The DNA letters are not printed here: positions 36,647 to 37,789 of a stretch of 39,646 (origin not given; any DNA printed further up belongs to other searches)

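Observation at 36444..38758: AT-rich Pol-beta nucleotidyltransferase plus radical SAM module at the 3' end of the early operon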

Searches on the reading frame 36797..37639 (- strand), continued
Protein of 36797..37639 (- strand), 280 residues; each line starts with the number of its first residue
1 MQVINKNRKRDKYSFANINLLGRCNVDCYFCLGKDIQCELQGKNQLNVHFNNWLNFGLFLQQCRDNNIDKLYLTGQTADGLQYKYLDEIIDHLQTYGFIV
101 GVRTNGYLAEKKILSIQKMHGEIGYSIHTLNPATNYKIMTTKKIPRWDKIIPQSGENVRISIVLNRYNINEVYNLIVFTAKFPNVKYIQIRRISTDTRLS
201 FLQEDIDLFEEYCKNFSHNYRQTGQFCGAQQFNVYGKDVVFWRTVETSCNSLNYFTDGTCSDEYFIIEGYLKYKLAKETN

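Call 97: fold_search(model_id=the predicted structure, library=viral)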
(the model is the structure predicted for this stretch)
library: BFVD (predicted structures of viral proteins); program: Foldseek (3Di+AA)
matches with E <= 10: 402; with E <= 0.001: 7
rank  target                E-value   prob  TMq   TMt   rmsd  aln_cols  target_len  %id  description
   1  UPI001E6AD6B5         7.6e-07  1.00  0.58  0.37   7.3       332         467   16  (no name look-up for this kind of identifier)
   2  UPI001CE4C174         1.6e-06  1.00  0.56  0.43   8.5       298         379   17  (no name look-up for this kind of identifier)
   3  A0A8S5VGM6            5.5e-05  1.00  0.32  0.27  10.2       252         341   12  Tungsten cofactor oxidoreductase radical SAM maturase [Myoviridae sp. ctkfK18]
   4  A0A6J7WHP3            6.9e-04  1.00  0.42  0.31   9.3       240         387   16  COG0535 Predicted Fe-S oxidoreductases [uncultured Caudovirales phage]
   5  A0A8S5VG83            7.9e-04  1.00  0.50  0.39   6.5       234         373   13  Putative Fe-S oxidoreductase [Myoviridae sp. ctkfK18]
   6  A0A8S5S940            8.4e-04  1.00  0.40  0.32  10.2       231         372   15  Putative 7-cyano-7-deazaguanosine (PreQ0) biosynthesis protein QueE, clostridial [Myoviridae sp. ctByu2]
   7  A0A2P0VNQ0            8.9e-04  1.00  0.46  0.45   5.3       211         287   10  Pyruvate formate-lyase 1-activating enzyme [Tetraselmis virus 1]
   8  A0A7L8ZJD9            1.8e-03  0.96  0.41  0.31  12.9       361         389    9  Putative radical SAM protein [Campylobacter phage F379]
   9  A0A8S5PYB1            2.3e-03  1.00  0.48  0.48   9.0       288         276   12  Radical SAM core domain-containing protein [Podoviridae sp. ctIlO27]
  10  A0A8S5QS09            2.4e-03  0.99  0.43  0.23   8.3       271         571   11  7-cyano-7-deazaguanine synthase [Myoviridae sp. ctgXL3]
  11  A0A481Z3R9            2.7e-03  0.98  0.36  0.32   7.8       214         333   14  F-box-like protein [Mimivirus LCMiAC02]
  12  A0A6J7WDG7            3.9e-03  0.99  0.46  0.42  11.4       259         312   12  Radical_SAM domain containing protein [uncultured Caudovirales phage]
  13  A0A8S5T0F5            4.2e-03  1.00  0.45  0.46   5.3       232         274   15  4Fe-4S single cluster domain protein [Myoviridae sp. ctWb16]
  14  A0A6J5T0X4            4.5e-03  0.99  0.42  0.33   8.6       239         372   15  Radical_SAM domain containing protein [uncultured Caudovirales phage]
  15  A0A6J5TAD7            5.4e-03  1.00  0.44  0.43   5.7       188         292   16  4Fe-4S single cluster domain containing protein [uncultured Caudovirales phage]
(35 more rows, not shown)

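Call 98: search_solved_structures(query=A2, max_evalue=0.1)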
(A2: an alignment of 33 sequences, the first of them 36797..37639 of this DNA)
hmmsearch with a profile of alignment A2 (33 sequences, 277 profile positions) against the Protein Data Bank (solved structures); distinct sequences matched with E-value up to 0.1: 0.

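Call 108: search_protein_families(library=phrogs, proteins=[L067:97-321:+, L060:2042-2794:+, L060:3615-3827:+], max_evalue=0.001)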
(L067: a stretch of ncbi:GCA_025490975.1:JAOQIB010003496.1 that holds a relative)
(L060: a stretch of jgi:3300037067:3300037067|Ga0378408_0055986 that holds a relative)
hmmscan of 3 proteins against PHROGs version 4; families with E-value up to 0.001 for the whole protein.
L067:97-321:+ (74 aa): 0 families

L060:2042-2794:+ (250 aa): 0 families

L060:3615-3827:+ (70 aa): 0 families
